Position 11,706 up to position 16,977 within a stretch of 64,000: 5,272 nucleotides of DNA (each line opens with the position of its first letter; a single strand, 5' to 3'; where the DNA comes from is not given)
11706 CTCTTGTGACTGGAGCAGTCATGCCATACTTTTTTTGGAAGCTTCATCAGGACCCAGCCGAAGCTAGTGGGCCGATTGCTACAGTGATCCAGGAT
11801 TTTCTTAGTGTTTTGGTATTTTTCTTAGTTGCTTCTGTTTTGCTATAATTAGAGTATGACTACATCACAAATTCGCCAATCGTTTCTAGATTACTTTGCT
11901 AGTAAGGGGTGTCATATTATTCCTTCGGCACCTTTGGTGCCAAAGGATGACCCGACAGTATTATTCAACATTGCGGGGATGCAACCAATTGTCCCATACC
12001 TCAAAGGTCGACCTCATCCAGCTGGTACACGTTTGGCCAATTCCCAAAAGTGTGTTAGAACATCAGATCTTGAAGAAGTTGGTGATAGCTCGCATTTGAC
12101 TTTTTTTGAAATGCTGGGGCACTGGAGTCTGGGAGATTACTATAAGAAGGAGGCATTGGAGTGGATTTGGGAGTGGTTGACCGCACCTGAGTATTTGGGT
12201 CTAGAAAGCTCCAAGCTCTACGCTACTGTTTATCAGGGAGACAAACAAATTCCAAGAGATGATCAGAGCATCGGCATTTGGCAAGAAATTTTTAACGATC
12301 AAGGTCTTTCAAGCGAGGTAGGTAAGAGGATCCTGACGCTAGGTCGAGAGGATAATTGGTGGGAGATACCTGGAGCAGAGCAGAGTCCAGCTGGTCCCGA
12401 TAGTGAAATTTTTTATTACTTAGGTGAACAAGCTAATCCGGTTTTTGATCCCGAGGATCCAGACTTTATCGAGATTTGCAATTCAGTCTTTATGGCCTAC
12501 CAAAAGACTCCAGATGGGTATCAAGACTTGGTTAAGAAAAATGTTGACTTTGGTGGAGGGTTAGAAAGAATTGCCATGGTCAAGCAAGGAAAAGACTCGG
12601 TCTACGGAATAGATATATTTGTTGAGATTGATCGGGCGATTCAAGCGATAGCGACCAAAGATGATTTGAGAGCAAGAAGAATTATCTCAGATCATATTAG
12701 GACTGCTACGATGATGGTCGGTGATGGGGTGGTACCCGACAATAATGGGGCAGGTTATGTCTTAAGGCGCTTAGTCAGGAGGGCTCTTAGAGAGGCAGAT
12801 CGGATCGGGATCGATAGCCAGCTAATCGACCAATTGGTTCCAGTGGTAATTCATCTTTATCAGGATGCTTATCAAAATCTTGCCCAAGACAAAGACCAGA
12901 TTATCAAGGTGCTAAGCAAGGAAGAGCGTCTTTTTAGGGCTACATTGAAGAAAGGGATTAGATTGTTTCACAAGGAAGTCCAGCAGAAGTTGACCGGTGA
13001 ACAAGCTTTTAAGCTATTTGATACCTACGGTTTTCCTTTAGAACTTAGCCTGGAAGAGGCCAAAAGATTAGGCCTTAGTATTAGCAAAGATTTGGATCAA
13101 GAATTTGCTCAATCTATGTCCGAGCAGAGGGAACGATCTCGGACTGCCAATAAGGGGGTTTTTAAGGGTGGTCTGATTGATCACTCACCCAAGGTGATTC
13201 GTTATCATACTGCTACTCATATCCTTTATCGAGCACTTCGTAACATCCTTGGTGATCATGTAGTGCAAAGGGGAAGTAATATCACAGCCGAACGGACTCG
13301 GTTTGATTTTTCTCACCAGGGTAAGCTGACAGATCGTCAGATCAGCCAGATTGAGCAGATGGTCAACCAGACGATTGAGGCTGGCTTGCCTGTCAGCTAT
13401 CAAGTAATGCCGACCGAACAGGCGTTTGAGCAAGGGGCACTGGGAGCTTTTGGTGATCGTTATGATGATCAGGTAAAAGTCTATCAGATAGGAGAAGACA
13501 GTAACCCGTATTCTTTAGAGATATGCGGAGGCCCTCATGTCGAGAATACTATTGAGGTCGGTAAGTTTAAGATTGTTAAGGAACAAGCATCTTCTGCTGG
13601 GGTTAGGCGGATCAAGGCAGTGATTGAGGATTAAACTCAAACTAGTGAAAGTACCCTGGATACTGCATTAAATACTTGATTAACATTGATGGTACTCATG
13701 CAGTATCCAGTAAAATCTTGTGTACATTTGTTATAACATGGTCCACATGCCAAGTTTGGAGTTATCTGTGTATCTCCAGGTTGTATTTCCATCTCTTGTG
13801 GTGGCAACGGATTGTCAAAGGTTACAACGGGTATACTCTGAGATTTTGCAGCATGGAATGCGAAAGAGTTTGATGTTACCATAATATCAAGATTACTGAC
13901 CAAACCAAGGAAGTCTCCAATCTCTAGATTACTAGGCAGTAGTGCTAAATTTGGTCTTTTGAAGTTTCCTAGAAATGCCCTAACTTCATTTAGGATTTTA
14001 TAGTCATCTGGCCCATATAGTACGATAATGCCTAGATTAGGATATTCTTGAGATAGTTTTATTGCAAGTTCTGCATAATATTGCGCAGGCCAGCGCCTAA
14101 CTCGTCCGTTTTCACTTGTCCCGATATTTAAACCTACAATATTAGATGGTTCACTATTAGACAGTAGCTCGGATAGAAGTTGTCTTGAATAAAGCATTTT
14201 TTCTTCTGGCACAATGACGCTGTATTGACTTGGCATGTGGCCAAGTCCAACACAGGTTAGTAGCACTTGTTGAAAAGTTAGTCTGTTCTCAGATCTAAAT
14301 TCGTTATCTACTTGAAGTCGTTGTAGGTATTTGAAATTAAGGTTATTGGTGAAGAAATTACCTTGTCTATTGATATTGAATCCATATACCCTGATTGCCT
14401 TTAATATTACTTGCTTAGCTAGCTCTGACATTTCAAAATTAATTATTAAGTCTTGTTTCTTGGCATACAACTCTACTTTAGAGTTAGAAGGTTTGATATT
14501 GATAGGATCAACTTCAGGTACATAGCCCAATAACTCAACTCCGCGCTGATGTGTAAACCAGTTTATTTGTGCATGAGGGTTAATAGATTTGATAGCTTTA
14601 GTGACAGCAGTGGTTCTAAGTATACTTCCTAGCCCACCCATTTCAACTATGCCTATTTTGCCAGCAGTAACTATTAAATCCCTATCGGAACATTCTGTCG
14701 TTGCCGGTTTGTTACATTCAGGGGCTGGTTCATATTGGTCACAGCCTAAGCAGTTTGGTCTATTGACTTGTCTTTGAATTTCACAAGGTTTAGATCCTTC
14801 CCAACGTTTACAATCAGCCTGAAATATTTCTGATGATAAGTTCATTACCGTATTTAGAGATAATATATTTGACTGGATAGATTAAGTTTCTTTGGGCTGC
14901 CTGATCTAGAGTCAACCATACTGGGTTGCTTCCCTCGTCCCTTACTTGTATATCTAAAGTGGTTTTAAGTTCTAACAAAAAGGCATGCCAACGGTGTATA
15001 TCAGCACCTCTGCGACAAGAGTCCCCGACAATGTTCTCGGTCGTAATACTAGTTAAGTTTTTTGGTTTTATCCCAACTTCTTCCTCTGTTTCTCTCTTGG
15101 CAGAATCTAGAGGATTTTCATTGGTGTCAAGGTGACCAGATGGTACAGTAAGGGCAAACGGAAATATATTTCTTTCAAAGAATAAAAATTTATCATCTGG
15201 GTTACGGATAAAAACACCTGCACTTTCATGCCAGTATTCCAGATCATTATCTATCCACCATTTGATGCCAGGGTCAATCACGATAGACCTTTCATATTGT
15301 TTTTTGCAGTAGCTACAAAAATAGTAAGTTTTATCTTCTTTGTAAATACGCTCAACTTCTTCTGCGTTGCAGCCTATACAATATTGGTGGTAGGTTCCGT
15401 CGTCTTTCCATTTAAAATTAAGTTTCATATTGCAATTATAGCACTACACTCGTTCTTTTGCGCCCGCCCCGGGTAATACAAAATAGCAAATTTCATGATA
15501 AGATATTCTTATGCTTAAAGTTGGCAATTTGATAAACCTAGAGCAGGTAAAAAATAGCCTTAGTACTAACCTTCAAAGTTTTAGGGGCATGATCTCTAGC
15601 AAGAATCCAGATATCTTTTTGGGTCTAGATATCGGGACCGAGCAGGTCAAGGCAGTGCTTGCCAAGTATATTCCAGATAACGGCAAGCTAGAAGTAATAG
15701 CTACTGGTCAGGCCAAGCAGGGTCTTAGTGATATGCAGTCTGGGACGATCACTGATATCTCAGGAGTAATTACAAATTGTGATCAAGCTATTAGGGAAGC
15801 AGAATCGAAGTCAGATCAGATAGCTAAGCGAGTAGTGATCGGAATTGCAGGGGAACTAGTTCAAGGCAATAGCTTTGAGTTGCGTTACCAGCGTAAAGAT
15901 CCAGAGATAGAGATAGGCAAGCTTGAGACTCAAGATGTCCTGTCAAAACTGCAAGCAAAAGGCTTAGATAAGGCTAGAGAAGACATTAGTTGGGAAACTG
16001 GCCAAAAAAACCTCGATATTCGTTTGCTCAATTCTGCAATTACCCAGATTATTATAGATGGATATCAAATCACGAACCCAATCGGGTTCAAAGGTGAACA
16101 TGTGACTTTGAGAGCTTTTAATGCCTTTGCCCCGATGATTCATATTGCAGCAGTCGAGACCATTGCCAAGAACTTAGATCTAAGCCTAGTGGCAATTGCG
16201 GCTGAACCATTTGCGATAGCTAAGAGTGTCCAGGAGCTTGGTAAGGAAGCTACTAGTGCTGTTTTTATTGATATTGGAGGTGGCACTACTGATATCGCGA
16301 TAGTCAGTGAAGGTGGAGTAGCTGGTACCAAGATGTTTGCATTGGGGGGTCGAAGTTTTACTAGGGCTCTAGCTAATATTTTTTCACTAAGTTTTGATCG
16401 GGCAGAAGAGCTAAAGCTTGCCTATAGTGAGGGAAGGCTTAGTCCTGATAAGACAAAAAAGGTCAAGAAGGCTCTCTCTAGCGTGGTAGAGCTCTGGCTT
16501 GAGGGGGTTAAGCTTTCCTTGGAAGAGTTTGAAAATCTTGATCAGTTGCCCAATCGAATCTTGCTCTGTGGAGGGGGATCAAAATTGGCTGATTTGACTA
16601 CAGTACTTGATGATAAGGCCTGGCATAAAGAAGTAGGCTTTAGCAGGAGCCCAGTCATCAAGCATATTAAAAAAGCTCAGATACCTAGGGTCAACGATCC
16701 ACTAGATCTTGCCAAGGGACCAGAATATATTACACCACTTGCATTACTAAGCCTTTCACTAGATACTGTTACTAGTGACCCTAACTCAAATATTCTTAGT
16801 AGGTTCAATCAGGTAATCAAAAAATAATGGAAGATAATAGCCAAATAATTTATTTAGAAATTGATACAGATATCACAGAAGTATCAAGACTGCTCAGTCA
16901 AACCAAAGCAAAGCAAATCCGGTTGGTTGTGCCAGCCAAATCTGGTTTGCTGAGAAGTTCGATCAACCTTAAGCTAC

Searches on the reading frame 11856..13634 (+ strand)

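Call 89: search_protein_families(library=pfam, proteins=[window:11856-13634:+], max_evalue=0.00001)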
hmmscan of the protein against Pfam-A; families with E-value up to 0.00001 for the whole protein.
window:11856-13634:+ (592 aa): 2 families
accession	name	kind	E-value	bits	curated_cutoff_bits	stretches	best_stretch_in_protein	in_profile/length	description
PF01411.24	tRNA-synt_2c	-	4.4e-118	395.7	30.3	1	5-436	1-436/552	tRNA synthetases class II (A)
PF07973.19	tRNA_SAD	-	1.7e-15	57.1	24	1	540-586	1-43/44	Threonyl and Alanyl tRNA synthetase second additional domain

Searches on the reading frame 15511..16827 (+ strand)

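Call 89: search_protein_families(library=pfam, proteins=[window:15511-16827:+], max_evalue=0.00001)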
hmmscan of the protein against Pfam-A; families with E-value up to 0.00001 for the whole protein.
window:15511-16827:+ (438 aa): 4 families
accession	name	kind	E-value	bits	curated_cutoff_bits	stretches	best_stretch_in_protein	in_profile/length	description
PF14450.12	FtsA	-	6.1e-15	56.1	31.8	1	251-377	1-103/127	Cell division protein FtsA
PF06723.19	MreB_Mbl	-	1e-12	48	27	1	213-288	110-185/327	MreB/Mbl protein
PF11104.14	PilM_2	-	4.9e-11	42.6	27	1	235-369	165-297/340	Type IV pilus assembly protein PilM;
PF06277.17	EutA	-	4.1e-06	26.4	27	0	246-327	141-228/475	Ethanolamine utilisation protein EutA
